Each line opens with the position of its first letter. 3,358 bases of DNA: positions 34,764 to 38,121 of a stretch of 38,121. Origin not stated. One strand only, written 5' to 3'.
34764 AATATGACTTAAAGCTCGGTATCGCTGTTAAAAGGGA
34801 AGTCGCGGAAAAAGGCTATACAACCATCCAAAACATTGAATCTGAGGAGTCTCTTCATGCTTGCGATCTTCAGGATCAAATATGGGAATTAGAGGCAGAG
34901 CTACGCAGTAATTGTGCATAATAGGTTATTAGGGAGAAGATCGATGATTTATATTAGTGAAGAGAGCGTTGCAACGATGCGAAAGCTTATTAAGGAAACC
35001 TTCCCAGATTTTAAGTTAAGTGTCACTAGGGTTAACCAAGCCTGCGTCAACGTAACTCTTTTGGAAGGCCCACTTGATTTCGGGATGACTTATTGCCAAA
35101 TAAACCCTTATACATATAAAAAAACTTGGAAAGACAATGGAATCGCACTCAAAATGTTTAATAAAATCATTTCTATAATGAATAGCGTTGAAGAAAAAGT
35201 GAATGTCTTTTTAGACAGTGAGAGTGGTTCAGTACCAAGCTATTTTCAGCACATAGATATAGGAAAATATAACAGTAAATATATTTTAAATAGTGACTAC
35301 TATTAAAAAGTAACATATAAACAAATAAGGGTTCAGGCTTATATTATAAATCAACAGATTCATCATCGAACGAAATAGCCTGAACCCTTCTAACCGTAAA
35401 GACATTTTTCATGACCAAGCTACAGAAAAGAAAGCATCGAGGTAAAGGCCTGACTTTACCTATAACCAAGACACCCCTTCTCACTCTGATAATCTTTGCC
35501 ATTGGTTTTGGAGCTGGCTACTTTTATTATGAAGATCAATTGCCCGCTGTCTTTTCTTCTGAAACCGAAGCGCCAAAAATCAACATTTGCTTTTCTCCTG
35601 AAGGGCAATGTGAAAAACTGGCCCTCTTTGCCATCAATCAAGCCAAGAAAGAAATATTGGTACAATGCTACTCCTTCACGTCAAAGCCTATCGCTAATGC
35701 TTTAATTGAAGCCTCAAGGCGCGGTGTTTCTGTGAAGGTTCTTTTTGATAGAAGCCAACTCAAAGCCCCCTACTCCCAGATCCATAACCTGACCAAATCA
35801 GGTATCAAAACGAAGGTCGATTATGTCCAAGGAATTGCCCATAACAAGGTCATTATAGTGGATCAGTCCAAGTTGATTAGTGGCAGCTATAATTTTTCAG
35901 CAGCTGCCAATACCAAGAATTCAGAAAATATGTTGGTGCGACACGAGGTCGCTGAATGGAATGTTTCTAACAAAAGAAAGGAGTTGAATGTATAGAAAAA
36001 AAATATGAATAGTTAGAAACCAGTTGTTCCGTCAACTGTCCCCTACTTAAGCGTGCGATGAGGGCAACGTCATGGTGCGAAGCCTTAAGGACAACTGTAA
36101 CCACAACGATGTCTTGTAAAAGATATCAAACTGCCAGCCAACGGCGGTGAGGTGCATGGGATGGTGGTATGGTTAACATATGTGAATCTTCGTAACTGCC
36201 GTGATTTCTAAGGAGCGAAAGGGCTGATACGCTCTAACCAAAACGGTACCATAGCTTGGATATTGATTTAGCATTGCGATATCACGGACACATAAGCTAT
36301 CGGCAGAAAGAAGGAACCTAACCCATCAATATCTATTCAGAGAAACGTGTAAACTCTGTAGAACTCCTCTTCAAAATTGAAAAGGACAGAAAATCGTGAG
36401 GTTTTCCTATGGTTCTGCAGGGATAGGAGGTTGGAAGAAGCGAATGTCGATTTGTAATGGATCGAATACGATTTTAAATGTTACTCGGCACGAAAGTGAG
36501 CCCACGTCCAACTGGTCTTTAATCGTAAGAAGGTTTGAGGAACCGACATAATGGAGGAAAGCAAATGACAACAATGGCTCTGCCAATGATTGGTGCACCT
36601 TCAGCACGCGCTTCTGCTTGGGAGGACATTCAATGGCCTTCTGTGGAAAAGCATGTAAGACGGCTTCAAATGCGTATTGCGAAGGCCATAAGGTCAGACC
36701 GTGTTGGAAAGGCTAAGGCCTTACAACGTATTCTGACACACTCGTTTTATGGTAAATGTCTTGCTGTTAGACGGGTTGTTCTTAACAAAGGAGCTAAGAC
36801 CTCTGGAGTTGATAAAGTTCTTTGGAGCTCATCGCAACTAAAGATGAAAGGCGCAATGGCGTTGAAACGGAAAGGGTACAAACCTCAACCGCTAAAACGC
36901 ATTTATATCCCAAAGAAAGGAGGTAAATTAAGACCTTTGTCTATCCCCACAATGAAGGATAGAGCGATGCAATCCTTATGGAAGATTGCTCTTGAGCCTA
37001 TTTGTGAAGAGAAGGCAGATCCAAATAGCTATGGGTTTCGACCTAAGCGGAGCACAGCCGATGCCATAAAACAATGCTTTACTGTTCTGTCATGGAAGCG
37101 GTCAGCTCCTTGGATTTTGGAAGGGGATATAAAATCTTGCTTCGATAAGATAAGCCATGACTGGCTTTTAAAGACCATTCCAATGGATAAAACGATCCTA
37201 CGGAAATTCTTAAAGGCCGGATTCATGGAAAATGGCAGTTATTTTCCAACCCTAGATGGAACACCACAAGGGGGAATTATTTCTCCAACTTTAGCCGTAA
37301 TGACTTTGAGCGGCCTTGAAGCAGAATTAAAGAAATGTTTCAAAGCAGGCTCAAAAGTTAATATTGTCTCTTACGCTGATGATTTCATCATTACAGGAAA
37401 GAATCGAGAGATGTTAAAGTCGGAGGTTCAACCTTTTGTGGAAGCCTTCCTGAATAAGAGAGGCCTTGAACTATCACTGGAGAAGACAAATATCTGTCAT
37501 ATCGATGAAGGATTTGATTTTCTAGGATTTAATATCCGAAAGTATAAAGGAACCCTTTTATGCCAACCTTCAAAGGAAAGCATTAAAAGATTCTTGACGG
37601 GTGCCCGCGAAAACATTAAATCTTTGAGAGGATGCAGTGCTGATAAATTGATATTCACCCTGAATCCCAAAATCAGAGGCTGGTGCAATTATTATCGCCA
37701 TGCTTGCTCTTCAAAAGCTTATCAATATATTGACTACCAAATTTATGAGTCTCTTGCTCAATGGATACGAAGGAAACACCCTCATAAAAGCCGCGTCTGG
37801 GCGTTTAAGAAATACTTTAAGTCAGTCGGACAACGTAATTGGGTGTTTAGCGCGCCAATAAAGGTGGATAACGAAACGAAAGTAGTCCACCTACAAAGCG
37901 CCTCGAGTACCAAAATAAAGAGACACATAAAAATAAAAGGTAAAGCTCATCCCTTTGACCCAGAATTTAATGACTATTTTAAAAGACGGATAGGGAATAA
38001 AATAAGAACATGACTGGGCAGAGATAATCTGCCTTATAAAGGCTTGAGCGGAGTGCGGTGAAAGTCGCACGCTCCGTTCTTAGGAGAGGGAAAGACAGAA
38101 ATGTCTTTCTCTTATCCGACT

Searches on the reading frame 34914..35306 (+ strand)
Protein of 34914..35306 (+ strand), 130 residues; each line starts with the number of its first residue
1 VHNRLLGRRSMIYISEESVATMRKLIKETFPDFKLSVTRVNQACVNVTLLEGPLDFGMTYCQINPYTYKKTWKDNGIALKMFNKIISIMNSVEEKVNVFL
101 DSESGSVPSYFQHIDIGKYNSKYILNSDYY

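Call 15: search_protein_families(library=pfam, proteins=[window:34914-35306:+], max_evalue=0.01)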
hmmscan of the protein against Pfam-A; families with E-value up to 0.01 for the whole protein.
window:34914-35306:+ (130 aa): 1 family
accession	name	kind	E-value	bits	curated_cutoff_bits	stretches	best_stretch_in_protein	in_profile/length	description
PF18847.6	LPD29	-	3.2e-06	28.2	27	1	16-60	4-53/93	Large polyvalent protein associated domain 29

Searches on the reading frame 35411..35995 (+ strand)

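Call 15: search_protein_families(library=pfam, proteins=[window:35411-35995:+], max_evalue=0.01)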
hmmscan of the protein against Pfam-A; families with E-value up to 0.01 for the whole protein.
window:35411-35995:+ (194 aa): 3 families
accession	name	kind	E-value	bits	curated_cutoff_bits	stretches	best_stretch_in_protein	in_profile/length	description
PF13091.12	PLDc_2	-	2.6e-24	86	27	1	74-177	4-115/132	PLD-like domain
PF07894.18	SACK1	-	1.1e-07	32.2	21.4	1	65-166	124-242/274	Scaffolding anchor of CK1 domain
PF11495.14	Regulator_TrmB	-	0.00047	19.9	22.2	1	74-154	18-91/233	Archaeal transcriptional regulator TrmB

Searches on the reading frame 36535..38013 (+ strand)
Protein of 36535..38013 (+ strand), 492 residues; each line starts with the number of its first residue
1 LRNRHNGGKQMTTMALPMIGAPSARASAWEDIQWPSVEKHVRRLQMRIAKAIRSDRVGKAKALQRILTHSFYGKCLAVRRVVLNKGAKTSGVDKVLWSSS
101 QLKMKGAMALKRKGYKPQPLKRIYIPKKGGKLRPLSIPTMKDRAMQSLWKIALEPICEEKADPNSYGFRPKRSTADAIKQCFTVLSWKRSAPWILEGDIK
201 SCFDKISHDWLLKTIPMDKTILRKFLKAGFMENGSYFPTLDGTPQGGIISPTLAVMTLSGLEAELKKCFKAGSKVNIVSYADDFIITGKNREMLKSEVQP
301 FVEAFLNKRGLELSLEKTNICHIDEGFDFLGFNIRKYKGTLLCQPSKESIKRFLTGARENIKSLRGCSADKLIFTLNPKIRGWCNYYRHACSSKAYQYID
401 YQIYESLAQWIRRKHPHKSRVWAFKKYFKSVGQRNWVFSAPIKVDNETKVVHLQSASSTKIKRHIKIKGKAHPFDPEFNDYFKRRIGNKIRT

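Call 15: search_protein_families(library=pfam, proteins=[window:36535-38013:+], max_evalue=0.01)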
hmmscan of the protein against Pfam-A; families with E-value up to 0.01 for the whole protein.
window:36535-38013:+ (492 aa): 4 families
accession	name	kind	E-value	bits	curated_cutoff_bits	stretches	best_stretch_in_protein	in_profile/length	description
PF00078.32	RVT_1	-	7.5e-44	150.3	29.6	1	125-334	1-205/205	Reverse transcriptase (RNA-dependent DNA polymerase)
PF13655.11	RVT_N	-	6.6e-28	97.3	28.1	1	29-108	1-81/83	N-terminal domain of reverse transcriptase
PF08388.16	GIIM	-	1.2e-20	73.7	23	1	351-428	2-80/80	Group II intron, maturase-specific domain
PF01348.27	Intron_maturas2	-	9.5e-05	22.8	20.8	1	377-451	51-107/140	Type II intron maturase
